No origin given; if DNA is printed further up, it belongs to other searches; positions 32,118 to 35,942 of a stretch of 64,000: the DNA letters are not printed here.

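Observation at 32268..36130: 1174-aa glycine-zipper multi-TM protein co-transcribed with a 109-aa highly acidic partner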

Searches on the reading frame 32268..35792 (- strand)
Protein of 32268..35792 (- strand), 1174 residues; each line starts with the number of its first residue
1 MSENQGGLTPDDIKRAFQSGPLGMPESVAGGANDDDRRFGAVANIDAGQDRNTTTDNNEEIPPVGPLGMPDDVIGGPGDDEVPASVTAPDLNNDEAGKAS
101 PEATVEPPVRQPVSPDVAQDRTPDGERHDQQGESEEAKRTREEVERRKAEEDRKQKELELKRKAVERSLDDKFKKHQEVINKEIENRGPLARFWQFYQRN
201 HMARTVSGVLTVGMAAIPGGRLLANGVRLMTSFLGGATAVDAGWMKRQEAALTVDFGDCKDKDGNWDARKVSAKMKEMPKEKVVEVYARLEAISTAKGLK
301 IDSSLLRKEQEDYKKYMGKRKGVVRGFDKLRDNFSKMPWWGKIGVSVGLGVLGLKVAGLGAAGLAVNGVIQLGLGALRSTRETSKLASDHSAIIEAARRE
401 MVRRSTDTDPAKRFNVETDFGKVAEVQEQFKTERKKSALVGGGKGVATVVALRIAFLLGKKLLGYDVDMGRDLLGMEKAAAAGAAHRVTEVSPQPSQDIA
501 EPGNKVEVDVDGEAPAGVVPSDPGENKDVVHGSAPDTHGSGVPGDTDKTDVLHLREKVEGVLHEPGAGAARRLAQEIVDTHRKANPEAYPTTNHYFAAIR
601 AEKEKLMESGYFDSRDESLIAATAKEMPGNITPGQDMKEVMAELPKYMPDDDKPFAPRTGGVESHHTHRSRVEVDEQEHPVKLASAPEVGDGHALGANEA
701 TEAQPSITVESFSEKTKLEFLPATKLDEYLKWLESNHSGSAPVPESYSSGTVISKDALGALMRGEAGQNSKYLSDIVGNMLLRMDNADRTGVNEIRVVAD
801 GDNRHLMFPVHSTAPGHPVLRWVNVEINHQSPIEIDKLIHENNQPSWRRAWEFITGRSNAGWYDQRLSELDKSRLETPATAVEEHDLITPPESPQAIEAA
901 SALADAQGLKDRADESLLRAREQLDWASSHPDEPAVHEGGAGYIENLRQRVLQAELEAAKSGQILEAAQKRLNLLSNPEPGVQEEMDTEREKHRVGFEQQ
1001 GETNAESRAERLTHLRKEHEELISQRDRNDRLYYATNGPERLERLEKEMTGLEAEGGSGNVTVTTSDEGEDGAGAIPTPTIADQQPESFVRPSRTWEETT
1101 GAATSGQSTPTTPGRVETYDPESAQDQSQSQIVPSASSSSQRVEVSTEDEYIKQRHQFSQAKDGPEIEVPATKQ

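Call 4: search_protein_families(library=pfam, proteins=[window:32268-35792:-], max_evalue=1)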
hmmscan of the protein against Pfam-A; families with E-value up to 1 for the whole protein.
window:32268-35792:- (1174 aa): 0 families

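Call 7: find_homologous_proteins(query=window:32268-35792:-, max_evalue=0.001)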
Query window:32268-35792:- (1174 aa): 1 proteins with E <= 0.001 among 8000 candidates.
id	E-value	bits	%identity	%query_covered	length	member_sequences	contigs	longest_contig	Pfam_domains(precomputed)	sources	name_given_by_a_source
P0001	0.0e+0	2626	100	100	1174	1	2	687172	-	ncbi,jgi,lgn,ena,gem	ncbi:MAG: hypothetical protein WCT32_00845 [Patescibacteria group bacterium]|jgi:hypothetical protei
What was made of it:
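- The genome is a Patescibacteria genome (call 7).
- Tried and rejected: It found only the protein itself (call 7).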

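Call 18: search_protein_families(library=ncbifam, proteins=[window:32268-35792:-], max_evalue=1)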
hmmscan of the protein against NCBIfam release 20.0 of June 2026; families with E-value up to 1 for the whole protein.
window:32268-35792:- (1174 aa): 0 families

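Call 19: search_protein_families(library=phrogs, proteins=[window:32268-35792:-], max_evalue=1)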
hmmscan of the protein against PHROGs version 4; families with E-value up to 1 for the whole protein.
window:32268-35792:- (1174 aa): 0 families
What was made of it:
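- No PHROG hit for either protein or for a relative (call 19).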

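Call 22: search_solved_structures(query=window:32268-35792:-, max_evalue=1)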
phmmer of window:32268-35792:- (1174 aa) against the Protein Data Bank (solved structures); distinct sequences matched with E-value up to 1: 0.

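Call 24: search_protein_representatives(protein=window:32268-35792:-)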
Query: 1174 residues. Proteins with E-value up to 0.001 (for the whole library): 8; up to 1e-10: 8; up to 1e-30: 2. The best 8 are listed.
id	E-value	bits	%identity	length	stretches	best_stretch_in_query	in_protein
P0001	0.0e+00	2625.5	100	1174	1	1-1174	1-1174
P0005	6.0e-35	137.3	33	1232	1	132-538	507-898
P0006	5.7e-29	117.5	30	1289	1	149-443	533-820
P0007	1.4e-24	103.0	28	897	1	164-458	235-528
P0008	5.7e-21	91.0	27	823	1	103-462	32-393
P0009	6.2e-21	90.9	29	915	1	145-617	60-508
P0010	7.7e-16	74.0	31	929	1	141-451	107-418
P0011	4.0e-15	71.7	33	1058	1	151-403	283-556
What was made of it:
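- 34380..35297 (-): Module A (residues about 166-471): the conserved core shared by all family members. All hits from the exhaustive search align here (call 24).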

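Call 36: find_encoding_contigs(protein=P0005, flank=6000, max_places=3)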
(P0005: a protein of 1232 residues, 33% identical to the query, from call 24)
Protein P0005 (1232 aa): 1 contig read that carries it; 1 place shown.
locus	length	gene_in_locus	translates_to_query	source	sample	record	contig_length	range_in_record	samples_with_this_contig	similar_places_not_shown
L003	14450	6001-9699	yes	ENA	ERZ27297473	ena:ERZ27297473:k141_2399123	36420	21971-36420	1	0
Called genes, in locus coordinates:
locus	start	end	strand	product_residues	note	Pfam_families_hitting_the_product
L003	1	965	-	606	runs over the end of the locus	PF00009:GTP_EFTU, PF01926:MMR_HSR1 (faint), PF22042:EF-G_D2, PF03144:GTP_EFTU_D2, PF00679:EFG_C, PF21018:BipA_C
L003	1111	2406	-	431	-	PF04851:ResIII, PF00270:DEAD, PF00271:Helicase_C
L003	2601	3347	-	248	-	-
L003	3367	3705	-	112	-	-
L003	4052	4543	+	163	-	PF04024:PspC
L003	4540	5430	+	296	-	PF18917:LiaI-LiaF-like_TM1, PF22570:LiaF-TM (weak), PF17115:Toast_rack_N (weak), PF09922:LiaF-like_C (weak)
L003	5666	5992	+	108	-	PF18908:DUF5663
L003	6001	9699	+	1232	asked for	-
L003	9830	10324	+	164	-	PF13581:HATPase_c_2 (weak)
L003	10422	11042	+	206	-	PF13482:RNase_H_2, PF10108:DNA_pol_B_exo2, PF03104:DNA_pol_B_exo1 (weak)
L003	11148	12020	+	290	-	-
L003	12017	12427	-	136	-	-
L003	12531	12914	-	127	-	PF13366:PDDEXK_3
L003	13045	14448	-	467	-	?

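Call 37: find_encoding_contigs(protein=P0006, flank=6000, max_places=2)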
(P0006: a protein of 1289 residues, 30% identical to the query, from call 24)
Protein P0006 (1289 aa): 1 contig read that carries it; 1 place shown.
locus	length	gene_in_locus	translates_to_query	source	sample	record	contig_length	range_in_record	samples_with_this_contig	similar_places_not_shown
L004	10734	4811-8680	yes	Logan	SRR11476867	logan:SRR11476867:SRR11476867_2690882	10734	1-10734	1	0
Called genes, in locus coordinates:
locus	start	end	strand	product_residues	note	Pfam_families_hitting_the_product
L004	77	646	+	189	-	PF04307:YdjM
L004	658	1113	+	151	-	PF04024:PspC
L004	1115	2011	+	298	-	PF18917:LiaI-LiaF-like_TM1, PF22570:LiaF-TM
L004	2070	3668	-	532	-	PF04055:Radical_SAM, PF16199:Radical_SAM_C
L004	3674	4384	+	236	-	PF01209:Ubie_methyltran, PF02353:CMAS, PF13489:Methyltransf_23, PF05175:MTS (weak), PF13847:Methyltransf_31, PF08241:Methyltransf_11, PF08242:Methyltransf_12, PF13649:Methyltransf_25, +3 more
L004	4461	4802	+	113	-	PF18908:DUF5663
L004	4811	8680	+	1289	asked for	-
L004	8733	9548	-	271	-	PF01063:Aminotran_4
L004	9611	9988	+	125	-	PF07885:Ion_trans_2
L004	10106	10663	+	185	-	PF00210:Ferritin, PF02915:Rubrerythrin, PF21349:RUBY_RBDX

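Call 38: find_encoding_contigs(protein=P0007, flank=6000, max_places=2)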
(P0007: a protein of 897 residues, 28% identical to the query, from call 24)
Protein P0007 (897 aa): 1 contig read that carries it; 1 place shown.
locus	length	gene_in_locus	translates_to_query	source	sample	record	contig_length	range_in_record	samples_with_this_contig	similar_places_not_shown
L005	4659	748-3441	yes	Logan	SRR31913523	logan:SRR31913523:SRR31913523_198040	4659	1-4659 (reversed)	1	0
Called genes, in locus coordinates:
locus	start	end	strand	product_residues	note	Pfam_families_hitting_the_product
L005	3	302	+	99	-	?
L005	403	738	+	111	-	PF18908:DUF5663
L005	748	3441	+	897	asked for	-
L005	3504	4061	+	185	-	PF00210:Ferritin, PF02915:Rubrerythrin, PF23458:DUF7130 (weak), PF21349:RUBY_RBDX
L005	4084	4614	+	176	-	-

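Call 39: find_encoding_contigs(protein=P0008, flank=6000, max_places=2)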
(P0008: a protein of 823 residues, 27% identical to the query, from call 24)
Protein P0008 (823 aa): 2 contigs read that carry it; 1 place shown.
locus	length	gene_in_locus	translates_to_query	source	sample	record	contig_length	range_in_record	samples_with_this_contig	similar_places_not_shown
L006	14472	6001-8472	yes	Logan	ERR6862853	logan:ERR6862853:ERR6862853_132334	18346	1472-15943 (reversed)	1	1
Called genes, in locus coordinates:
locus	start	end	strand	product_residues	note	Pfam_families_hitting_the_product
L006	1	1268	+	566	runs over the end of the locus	PF13231:PMT_2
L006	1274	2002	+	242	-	PF13641:Glyco_tranf_2_3, PF00535:Glycos_transf_2, PF10111:Glyco_tranf_2_2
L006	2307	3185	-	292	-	PF26317:CntK_N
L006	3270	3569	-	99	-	PF01371:Trp_repressor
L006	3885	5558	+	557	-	PF00999:Na_H_Exchanger, PF02254:TrkA_N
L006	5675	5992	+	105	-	PF18908:DUF5663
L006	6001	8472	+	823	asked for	-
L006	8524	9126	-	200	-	-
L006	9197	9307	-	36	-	-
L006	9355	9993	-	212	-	-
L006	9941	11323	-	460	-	-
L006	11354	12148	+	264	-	PF06182:ABC2_membrane_6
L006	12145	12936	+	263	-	PF06182:ABC2_membrane_6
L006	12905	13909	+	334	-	PF00005:ABC_tran, PF13304:AAA_21 (faint)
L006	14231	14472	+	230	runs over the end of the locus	-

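Call 40: find_encoding_contigs(protein=P0009, flank=6000, max_places=2)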
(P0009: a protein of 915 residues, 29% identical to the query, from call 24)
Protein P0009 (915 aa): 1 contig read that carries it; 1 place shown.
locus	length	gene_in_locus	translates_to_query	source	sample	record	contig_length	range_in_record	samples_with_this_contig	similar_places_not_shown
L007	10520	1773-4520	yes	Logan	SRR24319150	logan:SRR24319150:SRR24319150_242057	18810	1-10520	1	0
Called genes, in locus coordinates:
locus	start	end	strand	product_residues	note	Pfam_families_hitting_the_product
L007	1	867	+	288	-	?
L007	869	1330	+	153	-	-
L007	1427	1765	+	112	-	PF18908:DUF5663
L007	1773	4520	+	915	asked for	-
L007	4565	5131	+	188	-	PF00210:Ferritin, PF02915:Rubrerythrin, PF23458:DUF7130 (faint), PF21349:RUBY_RBDX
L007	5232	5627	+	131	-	-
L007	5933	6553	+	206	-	PF03104:DNA_pol_B_exo1 (weak), PF13482:RNase_H_2, PF10108:DNA_pol_B_exo2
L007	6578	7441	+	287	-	-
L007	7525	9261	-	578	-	PF16927:HisKA_7TM, PF00512:HisKA, PF02518:HATPase_c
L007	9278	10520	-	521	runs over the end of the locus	-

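Call 41: find_encoding_contigs(protein=P0010, flank=6000, max_places=2)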
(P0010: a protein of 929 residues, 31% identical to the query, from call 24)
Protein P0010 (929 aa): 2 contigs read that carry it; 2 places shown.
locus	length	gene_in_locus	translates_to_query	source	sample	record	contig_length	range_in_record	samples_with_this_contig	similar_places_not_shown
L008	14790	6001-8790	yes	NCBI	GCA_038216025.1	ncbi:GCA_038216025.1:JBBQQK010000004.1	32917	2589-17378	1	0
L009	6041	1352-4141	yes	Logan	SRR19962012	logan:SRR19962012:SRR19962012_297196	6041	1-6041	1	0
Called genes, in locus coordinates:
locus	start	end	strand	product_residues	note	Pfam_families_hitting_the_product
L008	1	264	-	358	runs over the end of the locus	-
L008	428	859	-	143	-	PF13302:Acetyltransf_3 (weak), PF00583:Acetyltransf_1, PF13673:Acetyltransf_10 (weak)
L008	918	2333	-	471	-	PF04055:Radical_SAM, PF13186:SPASM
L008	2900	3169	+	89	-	-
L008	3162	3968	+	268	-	PF01040:UbiA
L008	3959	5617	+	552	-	PF16927:HisKA_7TM, PF00512:HisKA, PF02518:HATPase_c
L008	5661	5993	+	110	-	PF18908:DUF5663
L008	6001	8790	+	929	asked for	-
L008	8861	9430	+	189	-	PF00210:Ferritin (weak), PF02915:Rubrerythrin, PF23458:DUF7130, PF21349:RUBY_RBDX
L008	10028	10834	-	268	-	-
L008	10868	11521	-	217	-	PF13482:RNase_H_2, PF10108:DNA_pol_B_exo2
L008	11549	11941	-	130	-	-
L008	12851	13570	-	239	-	-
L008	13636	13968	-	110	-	-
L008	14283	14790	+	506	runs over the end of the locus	PF00270:DEAD, PF04851:ResIII, PF13604:AAA_30 (faint), PF00271:Helicase_C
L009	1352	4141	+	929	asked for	-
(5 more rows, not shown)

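Call 42: find_encoding_contigs(protein=P0011, flank=6000, max_places=2)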
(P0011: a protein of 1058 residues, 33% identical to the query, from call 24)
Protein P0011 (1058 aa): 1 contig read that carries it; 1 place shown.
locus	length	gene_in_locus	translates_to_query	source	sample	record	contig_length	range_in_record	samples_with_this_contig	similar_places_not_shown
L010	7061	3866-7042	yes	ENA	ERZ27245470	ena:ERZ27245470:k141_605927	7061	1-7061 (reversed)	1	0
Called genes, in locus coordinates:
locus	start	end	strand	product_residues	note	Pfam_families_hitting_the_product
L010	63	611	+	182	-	-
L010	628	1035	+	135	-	-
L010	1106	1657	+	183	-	PF01569:PAP2, PF14378:PAP2_3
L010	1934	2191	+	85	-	PF04024:PspC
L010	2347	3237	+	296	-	PF18917:LiaI-LiaF-like_TM1, PF22570:LiaF-TM (weak), PF17115:Toast_rack_N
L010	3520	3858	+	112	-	PF18908:DUF5663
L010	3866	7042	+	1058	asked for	-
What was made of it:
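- Closest known: Psp/Lia envelope-stress modules. Same: PspC and LiaI/LiaF-like genes lie just upstream of the pair in 3 of 9 relatives (calls 36, 37, 42).
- PspC and LiaI/LiaF-like genes lie directly upstream of the pair in L003 and L010 and 2.5 kb upstream in L004 (calls 36, 37, 42).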

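Call 46: search_dna_similar(query=window:32268-35792:-, collection=phages, mode=protein, max_evalue=0.001)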
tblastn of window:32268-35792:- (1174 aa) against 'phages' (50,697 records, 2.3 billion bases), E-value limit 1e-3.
No match.
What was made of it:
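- On Phage tape-measure protein plus chaperone: PHROGs gave 0 families (call 19). tblastn against 50,697 phage records gave no match (call 46).
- No tblastn hit in the phage collection (call 46).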

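Call 54: search_protein_families(library=padloc, proteins=[window:32268-35792:-, P0005, P0008], max_evalue=0.1)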
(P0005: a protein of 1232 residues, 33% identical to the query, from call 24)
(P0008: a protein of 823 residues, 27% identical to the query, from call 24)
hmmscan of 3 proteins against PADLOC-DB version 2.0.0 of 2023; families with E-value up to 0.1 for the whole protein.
window:32268-35792:- (1174 aa): 0 families

P0005 (1232 aa): 0 families

P0008 (823 aa): 0 families
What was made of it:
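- On Anti-phage defence systems (PADLOC): 0 families for both window proteins and for two relatives (call 54).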

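Call 55: search_protein_families(library=pfam, alignment_id=A5, max_evalue=0.01)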
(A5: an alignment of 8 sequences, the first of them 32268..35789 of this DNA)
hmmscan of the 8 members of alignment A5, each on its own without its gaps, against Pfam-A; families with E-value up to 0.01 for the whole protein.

A. member 1, window:32268-35789:- (1173 aa): 0 families

B. families by the number of members that match (of 8 scanned): 0 families
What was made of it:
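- On Glycine-zipper membrane proteins: No Pfam Gly-zipper hit in any of 8 members (call 55).
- On Psp/Lia envelope-stress system: No PspA-family hit (calls 4, 55).
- Closest known: Glycine-zipper membrane proteins. Different: No Pfam Gly-zipper family matches any member (calls 4, 55).
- Closest known: Psp/Lia envelope-stress modules. Different: There is no PspA/IM30 homology (calls 4, 55).
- Tried and rejected: Pfam, NCBIfam, PHROGs and PADLOC gave no hits for the large protein (calls 4, 18, 19, 54, 55).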

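Call 62: list_cluster_members(proteins=[P0001, P0010, P0005, P0008])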
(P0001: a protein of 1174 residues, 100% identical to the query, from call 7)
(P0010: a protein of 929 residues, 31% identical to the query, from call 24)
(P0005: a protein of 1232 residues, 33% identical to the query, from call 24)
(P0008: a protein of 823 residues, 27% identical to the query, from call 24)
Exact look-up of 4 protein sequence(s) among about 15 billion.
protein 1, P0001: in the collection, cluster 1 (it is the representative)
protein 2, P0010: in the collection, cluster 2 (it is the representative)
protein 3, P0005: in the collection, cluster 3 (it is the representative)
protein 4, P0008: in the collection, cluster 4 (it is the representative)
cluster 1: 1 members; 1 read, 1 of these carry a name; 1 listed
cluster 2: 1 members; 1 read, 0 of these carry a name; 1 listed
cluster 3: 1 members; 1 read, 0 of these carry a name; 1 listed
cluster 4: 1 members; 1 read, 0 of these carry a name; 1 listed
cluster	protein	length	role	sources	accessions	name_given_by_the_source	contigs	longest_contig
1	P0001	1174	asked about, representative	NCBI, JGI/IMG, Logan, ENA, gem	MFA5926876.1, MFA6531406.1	MAG: hypothetical protein WCT32_00845 [Patescibacteria group bacterium] | hypothetical protein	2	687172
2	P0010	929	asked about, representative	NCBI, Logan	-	-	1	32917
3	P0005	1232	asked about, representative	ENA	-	-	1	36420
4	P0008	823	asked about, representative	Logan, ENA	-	-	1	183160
